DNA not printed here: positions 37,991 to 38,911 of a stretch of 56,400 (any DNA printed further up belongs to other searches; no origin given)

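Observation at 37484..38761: Two Cys-less rhodanese paralogs share an identical basic tail ending in SGGC, kept by purifying selection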

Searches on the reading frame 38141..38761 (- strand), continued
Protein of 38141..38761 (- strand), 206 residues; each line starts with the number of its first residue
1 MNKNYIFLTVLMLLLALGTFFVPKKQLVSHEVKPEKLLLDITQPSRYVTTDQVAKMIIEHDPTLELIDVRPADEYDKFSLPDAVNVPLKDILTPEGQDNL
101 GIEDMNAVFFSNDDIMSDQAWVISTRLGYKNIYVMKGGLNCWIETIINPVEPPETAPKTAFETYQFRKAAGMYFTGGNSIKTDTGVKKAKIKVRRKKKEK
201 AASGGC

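Call 35: find_encoding_contigs(protein=P0390, flank=10000, max_places=1)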
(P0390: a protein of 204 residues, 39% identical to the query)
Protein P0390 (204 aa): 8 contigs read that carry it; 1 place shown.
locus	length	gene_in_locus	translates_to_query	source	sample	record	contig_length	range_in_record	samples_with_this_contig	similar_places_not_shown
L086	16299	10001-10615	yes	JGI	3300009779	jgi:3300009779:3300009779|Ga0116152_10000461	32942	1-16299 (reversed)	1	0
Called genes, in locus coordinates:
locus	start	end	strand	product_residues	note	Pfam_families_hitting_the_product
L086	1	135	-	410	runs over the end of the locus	PF07992:Pyr_redox_2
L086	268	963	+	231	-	PF00027:cNMP_binding, PF13545:HTH_Crp_2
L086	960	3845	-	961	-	PF00033:Cytochrome_B, PF14358:DUF4405 (weak), PF14522:Cytochrome_C7 (faint), PF14537:Cytochrom_c3_2 (faint)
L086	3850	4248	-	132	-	PF00355:Rieske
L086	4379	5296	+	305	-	PF04879:Molybdop_Fe4S4 (weak), PF00384:Molybdopterin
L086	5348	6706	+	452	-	PF00384:Molybdopterin, PF01568:Molydop_binding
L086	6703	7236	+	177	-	PF12797:Fer4_2 (faint), PF12837:Fer4_6 (faint), PF12798:Fer4_3 (faint), PF12838:Fer4_7 (faint), PF13237:Fer4_10 (weak), PF13247:Fer4_11, PF25160:LdpA_Fe-S-bd (weak), PF00037:Fer4, +1 more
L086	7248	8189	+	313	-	PF03916:NrfD, PF14589:NrfD_2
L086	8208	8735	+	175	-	PF04143:Sulf_transp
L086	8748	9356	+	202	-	PF04143:Sulf_transp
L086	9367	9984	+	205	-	PF00581:Rhodanese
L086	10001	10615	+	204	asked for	PF00581:Rhodanese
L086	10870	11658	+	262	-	-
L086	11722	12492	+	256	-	-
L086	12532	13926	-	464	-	PF13568:OMP_b-brl_2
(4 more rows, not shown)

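Call 37: predict_structure(alignment_id=A2)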
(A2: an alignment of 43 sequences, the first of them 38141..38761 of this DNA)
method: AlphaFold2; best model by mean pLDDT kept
length: 206 residues; sequences in the alignment: 43
mean_pLDDT: 80.5   pTM: 0.64
mean pLDDT of the five models: 80.5, 79.6, 79.2, 78.9, 74.8
residues with pLDDT >= 90: 106; 70-90: 51; 50-70: 23; < 50: 26
segments of 3 or more residues with pLDDT < 50: 181-206
pLDDT, mean of each block of 10 residues (from residue 1): 86 91 62 67 82 94 93 93 91 81 84 92 88 94 93 94 94 78 38 40 42
secondary structure, 60 per line:
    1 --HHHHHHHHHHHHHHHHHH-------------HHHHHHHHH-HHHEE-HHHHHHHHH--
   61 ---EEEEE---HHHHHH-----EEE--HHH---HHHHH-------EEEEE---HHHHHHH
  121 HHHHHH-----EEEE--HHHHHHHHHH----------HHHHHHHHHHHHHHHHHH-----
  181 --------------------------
elements in order: H3-20 H34-42 H50-58 E64-68 H72-77 E83-85 H94-98 E106-110 H114-126 E132-135 H138-147 H158-175
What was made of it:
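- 38141..38761 (-): rhdB: 206-aa membrane-anchored, Cys-less rhodanese-like paralogue with the same tail. AF2 model (call 37).
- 38144..38191 (-): RhdB tail, last 16 codons (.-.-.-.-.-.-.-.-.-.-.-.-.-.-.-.); the terminal Cys206 codon is 38144-38146. Residues 181-206 have pLDDT below 50 (call 37).
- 38702..38755 (-): RhdB N-terminal hydrophobic helix (residues 3-20): signal anchor or signal peptide. AF2 helix 3-20 (call 37).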

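Call 41: fold_search(model_id=the predicted structure, library=pdb)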
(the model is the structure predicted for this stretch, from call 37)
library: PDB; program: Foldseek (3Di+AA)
matches with E <= 10: 938; with E <= 0.001: 87
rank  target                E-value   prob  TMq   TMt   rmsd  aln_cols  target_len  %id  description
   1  3o3w_A                9.8e-07  1.00  0.46  0.77   4.7       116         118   16  Crystal Structure of BH2092 protein (residues 14-131) from Bacillus halodurans, Northeast Structural Genomics Consorti (released 2010-09-01)
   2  3gk5                  1.4e-06  1.00  0.42  0.83   1.8        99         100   21  Crystal structure of rhodanese-related protein (TVG0868615) from Thermoplasma volcanium, Northeast Structural Genomics C (released 2009-03-24)
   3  3tp9_A                2.1e-06  1.00  0.43  0.19   3.8       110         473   23  Crystal structure of Alicyclobacillus acidocaldarius protein with beta-lactamase and rhodanese domains (released 2011-09-21)
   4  3nhv_D                2.3e-06  1.00  0.45  0.68   4.8       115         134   15  Crystal Structure of BH2092 protein from Bacillus halodurans, Northeast Structural Genomics Consortium Target BhR228F (released 2010-08-11)
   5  3o3w_H                2.7e-06  1.00  0.46  0.78   3.8       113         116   17  Crystal Structure of BH2092 protein (residues 14-131) from Bacillus halodurans, Northeast Structural Genomics Consorti (released 2010-09-01)
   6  3tp9_B                3.8e-06  1.00  0.43  0.19   1.6        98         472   23  Crystal structure of Alicyclobacillus acidocaldarius protein with beta-lactamase and rhodanese domains (released 2011-09-21)
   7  3o3w_C                3.8e-06  1.00  0.45  0.75   4.8       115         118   16  Crystal Structure of BH2092 protein (residues 14-131) from Bacillus halodurans, Northeast Structural Genomics Consorti (released 2010-09-01)
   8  3d1p                  4.3e-06  1.00  0.43  0.71   4.7       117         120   22  Atomic resolution structure of uncharacterized protein from Saccharomyces cerevisiae (released 2008-07-08)
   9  3nhv_C                4.6e-06  1.00  0.45  0.67   4.7       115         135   16  Crystal Structure of BH2092 protein from Bacillus halodurans, Northeast Structural Genomics Consortium Target BhR228F (released 2010-08-11)
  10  3o3w_D                5.2e-06  1.00  0.45  0.79   3.8       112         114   17  Crystal Structure of BH2092 protein (residues 14-131) from Bacillus halodurans, Northeast Structural Genomics Consorti (released 2010-09-01)
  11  3nhv_A                5.9e-06  1.00  0.45  0.68   8.6       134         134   14  Crystal Structure of BH2092 protein from Bacillus halodurans, Northeast Structural Genomics Consortium Target BhR228F (released 2010-08-11)
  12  6mxv_A                5.9e-06  1.00  0.47  0.39   9.7       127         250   22  The crystal structure of a rhodanese-like family protein from Francisella tularensis subsp. tularensis SCHU S4 (released 2018-11-21)
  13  3o3w_B                6.3e-06  1.00  0.46  0.78   3.8       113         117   17  Crystal Structure of BH2092 protein (residues 14-131) from Bacillus halodurans, Northeast Structural Genomics Consorti (released 2010-09-01)
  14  2hhg                  6.7e-06  1.00  0.44  0.67   4.4       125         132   18  Structure of Protein of Unknown Function RPA3614, Possible Tyrosine Phosphatase, from Rhodopseudomonas palustris CGA009 (released 2006-07-25)
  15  3nhv_B                9.3e-06  1.00  0.45  0.66   4.8       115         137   16  Crystal Structure of BH2092 protein from Bacillus halodurans, Northeast Structural Genomics Consortium Target BhR228F (released 2010-08-11)
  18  3o3w_I                1.4e-05  1.00  0.43  0.75   4.8       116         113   16  Crystal Structure of BH2092 protein (residues 14-131) from Bacillus halodurans, Northeast Structural Genomics Consorti (released 2010-09-01)
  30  3o3w_F                2.8e-05  1.00  0.43  0.72   4.8       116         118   16  Crystal Structure of BH2092 protein (residues 14-131) from Bacillus halodurans, Northeast Structural Genomics Consorti (released 2010-09-01)
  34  5hbo                  5.2e-05  1.00  0.35  0.63   3.9       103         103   20  Native rhodanese domain of YgaP prepared without DDT is both S-nitrosylated and S-sulfhydrated (released 2016-08-10)
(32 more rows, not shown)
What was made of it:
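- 38141..38761 (-): Foldseek matches to rhodaneses (call 41).
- On Rhodanese-like domain superfamily (PF00581): Foldseek matches of the RhdB model to 3o3w, 3gk5 and YgaP 5hbo at probability 1.00 (call 41).
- Checked: The RhdB model matches solved single-domain rhodaneses by Foldseek (call 41).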

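Call 50: search_solved_structures(query=A2, max_evalue=0.001, show_alignments=4)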
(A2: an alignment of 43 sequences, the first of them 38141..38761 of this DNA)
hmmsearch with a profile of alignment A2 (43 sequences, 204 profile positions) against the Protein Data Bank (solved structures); distinct sequences matched with E-value up to 0.001: 10.
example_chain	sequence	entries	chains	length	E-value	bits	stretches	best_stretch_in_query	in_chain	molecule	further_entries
1yt8_A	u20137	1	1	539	2.4e-07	33.8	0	57-128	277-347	thiosulfate sulfurtransferase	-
6mxv_A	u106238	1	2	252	1.1e-06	31.7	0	49-143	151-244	Rhodanese-like family protein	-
3d1p_A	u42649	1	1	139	4.4e-06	29.7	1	50-143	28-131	Putative thiosulfate sulfurtransferase YOR285W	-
2kl3_A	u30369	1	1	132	4.4e-06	29.7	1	60-142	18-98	Alr3790 protein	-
3ilm_A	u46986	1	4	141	4.5e-06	29.7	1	60-142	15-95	Alr3790 protein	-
3hix_A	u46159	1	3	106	4.6e-06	29.7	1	60-142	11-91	Alr3790 protein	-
3k9r_A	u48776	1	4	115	5.1e-06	29.5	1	60-142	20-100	Alr3790 protein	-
4f67_A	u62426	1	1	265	1.9e-05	27.6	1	59-145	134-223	UPF0176 protein lpg2838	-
6k6r_A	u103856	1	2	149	2e-05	27.6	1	44-144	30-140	Thiosulfate sulfurtransferase RDL2, mitochondrial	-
2jtq_A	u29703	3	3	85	0.00087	22.2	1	66-131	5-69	Phage shock protein E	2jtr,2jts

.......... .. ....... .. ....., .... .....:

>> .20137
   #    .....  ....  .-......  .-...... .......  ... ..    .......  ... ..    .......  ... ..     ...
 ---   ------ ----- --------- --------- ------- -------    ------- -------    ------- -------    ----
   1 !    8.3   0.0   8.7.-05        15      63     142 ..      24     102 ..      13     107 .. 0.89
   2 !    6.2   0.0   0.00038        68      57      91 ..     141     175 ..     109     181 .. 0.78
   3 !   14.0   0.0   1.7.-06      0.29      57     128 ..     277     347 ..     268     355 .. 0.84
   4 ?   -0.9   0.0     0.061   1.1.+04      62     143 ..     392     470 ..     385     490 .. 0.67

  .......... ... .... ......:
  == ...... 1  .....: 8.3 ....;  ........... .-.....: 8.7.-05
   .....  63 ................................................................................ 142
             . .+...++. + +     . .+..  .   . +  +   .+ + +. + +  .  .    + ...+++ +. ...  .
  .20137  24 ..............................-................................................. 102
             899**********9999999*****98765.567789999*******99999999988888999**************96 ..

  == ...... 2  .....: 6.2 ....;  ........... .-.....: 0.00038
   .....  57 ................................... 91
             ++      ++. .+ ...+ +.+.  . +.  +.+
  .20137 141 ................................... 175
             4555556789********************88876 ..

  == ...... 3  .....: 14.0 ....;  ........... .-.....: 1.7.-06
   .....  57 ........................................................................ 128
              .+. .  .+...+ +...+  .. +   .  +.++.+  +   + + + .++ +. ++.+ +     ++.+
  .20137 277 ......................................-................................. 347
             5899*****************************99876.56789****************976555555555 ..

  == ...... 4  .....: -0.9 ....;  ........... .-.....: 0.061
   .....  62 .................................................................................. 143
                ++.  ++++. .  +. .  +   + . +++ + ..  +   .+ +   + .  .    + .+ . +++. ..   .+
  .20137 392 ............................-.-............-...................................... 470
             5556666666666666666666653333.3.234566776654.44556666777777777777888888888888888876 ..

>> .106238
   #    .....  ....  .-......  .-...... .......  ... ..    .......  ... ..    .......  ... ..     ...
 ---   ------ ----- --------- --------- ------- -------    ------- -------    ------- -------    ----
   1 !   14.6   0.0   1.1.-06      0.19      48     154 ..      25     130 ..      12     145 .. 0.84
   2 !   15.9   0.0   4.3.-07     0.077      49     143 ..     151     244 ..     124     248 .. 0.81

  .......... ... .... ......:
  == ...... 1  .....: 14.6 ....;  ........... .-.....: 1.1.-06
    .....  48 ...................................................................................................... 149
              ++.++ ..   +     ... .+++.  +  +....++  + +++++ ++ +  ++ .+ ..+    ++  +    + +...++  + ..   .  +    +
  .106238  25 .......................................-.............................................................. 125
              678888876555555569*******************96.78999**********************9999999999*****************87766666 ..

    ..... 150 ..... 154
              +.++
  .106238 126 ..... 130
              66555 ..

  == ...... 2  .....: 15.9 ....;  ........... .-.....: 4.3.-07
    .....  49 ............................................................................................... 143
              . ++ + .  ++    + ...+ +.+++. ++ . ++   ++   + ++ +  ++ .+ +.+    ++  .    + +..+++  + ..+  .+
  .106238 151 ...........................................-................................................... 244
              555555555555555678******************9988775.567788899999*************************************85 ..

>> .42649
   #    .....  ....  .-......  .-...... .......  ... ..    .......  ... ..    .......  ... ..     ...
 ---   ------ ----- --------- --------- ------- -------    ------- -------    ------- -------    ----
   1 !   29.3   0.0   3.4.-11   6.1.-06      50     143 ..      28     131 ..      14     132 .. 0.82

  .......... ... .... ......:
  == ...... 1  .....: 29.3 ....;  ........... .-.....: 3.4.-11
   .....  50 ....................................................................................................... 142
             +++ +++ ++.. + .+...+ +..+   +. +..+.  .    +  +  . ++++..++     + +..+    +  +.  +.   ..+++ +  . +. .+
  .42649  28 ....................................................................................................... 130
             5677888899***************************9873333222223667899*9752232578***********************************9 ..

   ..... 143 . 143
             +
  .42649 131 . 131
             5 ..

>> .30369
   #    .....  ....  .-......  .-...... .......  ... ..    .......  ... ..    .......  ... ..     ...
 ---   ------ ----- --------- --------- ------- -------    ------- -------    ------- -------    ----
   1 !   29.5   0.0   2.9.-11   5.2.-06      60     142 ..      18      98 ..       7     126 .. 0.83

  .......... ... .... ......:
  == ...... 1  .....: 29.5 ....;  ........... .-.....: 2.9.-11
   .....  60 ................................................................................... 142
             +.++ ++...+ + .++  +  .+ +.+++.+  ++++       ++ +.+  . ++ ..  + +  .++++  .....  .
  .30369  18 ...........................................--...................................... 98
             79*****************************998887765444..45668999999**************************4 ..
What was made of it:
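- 38405..38443 (-): RhdB degenerate active-site loop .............; Ser111 (38429-38431) replaces the catalytic Cys. Profile alignment to YOR285W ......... (call 50).
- On Active sulfurtransferase rhodaneses (GlpE, PspE, Sud, TST): RhdB has Ser111 aligned to the Cys of YOR285W (call 50).
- Closest known: Catalytically inactive rhodanese domains. Same: Alr3790 is among the best sequence matches (call 50).
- Checked: A profile alignment to yeast YOR285W (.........) puts Ser111 of RhdB at the catalytic Cys position (call 50).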

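Call 55: find_encoding_contigs(protein=P0288, flank=10000, max_places=1)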
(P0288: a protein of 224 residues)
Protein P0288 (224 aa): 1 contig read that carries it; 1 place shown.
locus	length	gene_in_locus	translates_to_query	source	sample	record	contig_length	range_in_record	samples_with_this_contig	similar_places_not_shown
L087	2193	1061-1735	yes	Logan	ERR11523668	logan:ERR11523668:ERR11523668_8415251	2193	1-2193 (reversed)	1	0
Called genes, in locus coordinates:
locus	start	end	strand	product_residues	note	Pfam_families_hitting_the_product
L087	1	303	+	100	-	?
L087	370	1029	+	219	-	PF00581:Rhodanese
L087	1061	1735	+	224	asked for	PF00581:Rhodanese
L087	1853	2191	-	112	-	?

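Call 56: find_encoding_contigs(protein=P0276, flank=10000, max_places=1)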
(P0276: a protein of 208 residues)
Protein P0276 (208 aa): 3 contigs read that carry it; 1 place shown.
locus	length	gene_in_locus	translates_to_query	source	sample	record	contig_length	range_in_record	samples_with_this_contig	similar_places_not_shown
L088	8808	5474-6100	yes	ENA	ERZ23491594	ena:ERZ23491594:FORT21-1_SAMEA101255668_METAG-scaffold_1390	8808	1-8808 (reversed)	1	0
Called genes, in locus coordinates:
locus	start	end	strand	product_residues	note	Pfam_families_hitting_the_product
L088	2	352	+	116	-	?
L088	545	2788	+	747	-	PF04879:Molybdop_Fe4S4 (weak), PF00384:Molybdopterin, PF01568:Molydop_binding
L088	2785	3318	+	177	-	PF12797:Fer4_2 (faint), PF12837:Fer4_6 (faint), PF14697:Fer4_21 (faint), PF12838:Fer4_7 (weak), PF13237:Fer4_10 (weak), PF13247:Fer4_11, PF25160:LdpA_Fe-S-bd (weak), PF00037:Fer4 (weak), +3 more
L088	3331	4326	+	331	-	PF03916:NrfD, PF14589:NrfD_2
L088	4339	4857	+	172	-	PF04143:Sulf_transp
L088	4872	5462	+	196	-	PF04143:Sulf_transp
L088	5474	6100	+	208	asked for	PF00581:Rhodanese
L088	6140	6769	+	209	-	PF00581:Rhodanese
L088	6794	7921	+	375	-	PF00581:Rhodanese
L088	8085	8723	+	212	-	-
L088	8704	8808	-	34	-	?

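Call 58: find_encoding_contigs(protein=P0368, flank=10000, max_places=1)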
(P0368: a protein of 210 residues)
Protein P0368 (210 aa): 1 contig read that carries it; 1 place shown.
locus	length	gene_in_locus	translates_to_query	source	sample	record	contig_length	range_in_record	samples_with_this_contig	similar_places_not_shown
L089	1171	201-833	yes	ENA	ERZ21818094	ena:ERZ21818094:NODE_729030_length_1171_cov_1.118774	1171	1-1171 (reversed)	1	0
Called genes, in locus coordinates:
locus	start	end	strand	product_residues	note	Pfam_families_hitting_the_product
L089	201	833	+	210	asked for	PF00581:Rhodanese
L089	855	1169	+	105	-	?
